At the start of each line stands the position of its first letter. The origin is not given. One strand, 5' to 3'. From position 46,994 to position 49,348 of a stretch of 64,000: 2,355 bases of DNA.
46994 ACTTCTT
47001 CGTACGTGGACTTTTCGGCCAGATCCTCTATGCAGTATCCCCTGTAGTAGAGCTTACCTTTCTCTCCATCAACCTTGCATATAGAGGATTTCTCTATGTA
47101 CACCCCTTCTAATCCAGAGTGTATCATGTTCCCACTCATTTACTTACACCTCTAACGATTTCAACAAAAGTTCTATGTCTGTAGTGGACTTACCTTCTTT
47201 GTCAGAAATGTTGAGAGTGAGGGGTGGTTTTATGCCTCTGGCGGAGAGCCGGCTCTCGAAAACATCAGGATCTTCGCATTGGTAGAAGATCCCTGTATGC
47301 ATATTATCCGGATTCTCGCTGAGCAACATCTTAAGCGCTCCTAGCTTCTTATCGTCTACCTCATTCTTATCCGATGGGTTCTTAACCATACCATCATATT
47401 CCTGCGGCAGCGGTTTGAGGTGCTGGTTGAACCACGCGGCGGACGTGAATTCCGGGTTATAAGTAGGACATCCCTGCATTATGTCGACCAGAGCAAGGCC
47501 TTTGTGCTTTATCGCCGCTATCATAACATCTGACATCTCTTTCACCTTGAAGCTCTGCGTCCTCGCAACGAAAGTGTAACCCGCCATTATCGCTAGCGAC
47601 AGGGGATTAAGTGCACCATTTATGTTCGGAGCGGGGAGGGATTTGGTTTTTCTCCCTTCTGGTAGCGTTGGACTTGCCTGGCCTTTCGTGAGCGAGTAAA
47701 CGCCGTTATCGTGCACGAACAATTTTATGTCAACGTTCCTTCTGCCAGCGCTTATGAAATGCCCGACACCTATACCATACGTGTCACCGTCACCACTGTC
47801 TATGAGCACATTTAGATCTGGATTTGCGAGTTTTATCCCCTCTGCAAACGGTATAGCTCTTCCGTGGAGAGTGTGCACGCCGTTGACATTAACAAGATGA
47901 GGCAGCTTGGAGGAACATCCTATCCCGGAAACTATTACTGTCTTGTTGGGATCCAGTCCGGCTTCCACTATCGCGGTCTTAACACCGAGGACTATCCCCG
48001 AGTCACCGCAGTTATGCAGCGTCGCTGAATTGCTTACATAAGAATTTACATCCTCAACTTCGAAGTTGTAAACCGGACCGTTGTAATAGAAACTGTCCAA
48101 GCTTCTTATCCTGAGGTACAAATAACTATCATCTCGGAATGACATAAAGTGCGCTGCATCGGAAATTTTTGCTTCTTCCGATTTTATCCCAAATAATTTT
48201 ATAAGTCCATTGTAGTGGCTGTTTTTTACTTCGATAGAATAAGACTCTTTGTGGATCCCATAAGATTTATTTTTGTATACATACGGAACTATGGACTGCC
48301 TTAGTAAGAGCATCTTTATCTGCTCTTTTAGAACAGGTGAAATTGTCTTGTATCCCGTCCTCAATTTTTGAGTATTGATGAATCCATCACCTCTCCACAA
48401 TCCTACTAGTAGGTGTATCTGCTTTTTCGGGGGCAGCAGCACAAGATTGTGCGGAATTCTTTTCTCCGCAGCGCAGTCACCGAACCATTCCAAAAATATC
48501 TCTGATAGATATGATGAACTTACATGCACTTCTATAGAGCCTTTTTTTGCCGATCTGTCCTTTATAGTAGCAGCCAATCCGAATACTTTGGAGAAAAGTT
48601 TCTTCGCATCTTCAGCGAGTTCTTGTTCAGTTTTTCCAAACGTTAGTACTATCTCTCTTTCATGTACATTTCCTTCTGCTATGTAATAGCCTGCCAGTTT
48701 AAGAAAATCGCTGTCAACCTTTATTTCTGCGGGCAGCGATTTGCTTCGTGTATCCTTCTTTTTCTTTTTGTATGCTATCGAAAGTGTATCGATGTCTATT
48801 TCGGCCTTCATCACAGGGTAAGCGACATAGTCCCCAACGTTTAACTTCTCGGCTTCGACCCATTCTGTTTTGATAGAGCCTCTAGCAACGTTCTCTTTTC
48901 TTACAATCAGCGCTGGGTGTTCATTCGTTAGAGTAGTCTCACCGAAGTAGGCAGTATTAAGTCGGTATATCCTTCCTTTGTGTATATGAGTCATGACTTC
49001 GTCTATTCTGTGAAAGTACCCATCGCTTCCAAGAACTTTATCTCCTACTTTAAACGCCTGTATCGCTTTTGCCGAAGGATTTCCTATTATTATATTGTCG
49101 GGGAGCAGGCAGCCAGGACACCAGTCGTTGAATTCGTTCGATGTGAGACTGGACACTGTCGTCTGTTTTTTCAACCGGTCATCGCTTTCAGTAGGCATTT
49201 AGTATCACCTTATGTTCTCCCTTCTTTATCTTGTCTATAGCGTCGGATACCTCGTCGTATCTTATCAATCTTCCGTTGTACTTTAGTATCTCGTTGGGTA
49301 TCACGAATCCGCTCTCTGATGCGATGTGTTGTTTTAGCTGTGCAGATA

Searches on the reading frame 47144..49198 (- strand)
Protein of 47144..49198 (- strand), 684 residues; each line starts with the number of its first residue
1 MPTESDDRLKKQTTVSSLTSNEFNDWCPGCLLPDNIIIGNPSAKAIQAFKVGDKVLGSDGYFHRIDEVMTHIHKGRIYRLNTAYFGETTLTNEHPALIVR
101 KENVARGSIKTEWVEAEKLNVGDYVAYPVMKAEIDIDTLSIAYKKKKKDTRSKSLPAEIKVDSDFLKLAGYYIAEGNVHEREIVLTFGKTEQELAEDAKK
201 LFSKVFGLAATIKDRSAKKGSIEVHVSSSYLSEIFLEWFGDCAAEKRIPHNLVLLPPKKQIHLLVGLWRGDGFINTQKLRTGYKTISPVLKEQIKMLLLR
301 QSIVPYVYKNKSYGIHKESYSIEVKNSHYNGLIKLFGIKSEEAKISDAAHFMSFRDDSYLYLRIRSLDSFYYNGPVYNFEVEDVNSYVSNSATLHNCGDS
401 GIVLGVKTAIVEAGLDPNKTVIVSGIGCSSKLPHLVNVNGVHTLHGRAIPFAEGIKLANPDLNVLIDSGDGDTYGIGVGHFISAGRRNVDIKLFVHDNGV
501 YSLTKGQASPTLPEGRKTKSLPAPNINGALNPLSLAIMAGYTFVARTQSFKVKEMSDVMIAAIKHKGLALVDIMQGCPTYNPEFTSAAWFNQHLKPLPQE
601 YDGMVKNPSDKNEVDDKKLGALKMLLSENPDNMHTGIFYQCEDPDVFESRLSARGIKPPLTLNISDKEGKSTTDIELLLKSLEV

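Call 52: search_protein_families(library=pfam, proteins=[window:47144-49198:-], max_evalue=0.01)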
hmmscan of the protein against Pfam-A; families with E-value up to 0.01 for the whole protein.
window:47144-49198:- (684 aa): 4 families
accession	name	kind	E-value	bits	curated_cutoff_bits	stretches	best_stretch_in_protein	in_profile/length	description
PF02775.26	TPP_enzyme_C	-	2.3e-26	92.8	21.9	1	426-573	2-151/151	Thiamine pyrophosphate enzyme, C-terminal TPP binding domain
PF14528.11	LAGLIDADG_3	-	8.6e-14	52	22.5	2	167-239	6-81/82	LAGLIDADG-like domain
PF14890.11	Intein_splicing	-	3.6e-08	33.8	35.8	1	64-396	37-155/155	Intein splicing domain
PF12367.13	PFO_beta_C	-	1.7e-06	28.4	24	1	577-652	1-62/66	Pyruvate ferredoxin oxidoreductase beta subunit C terminal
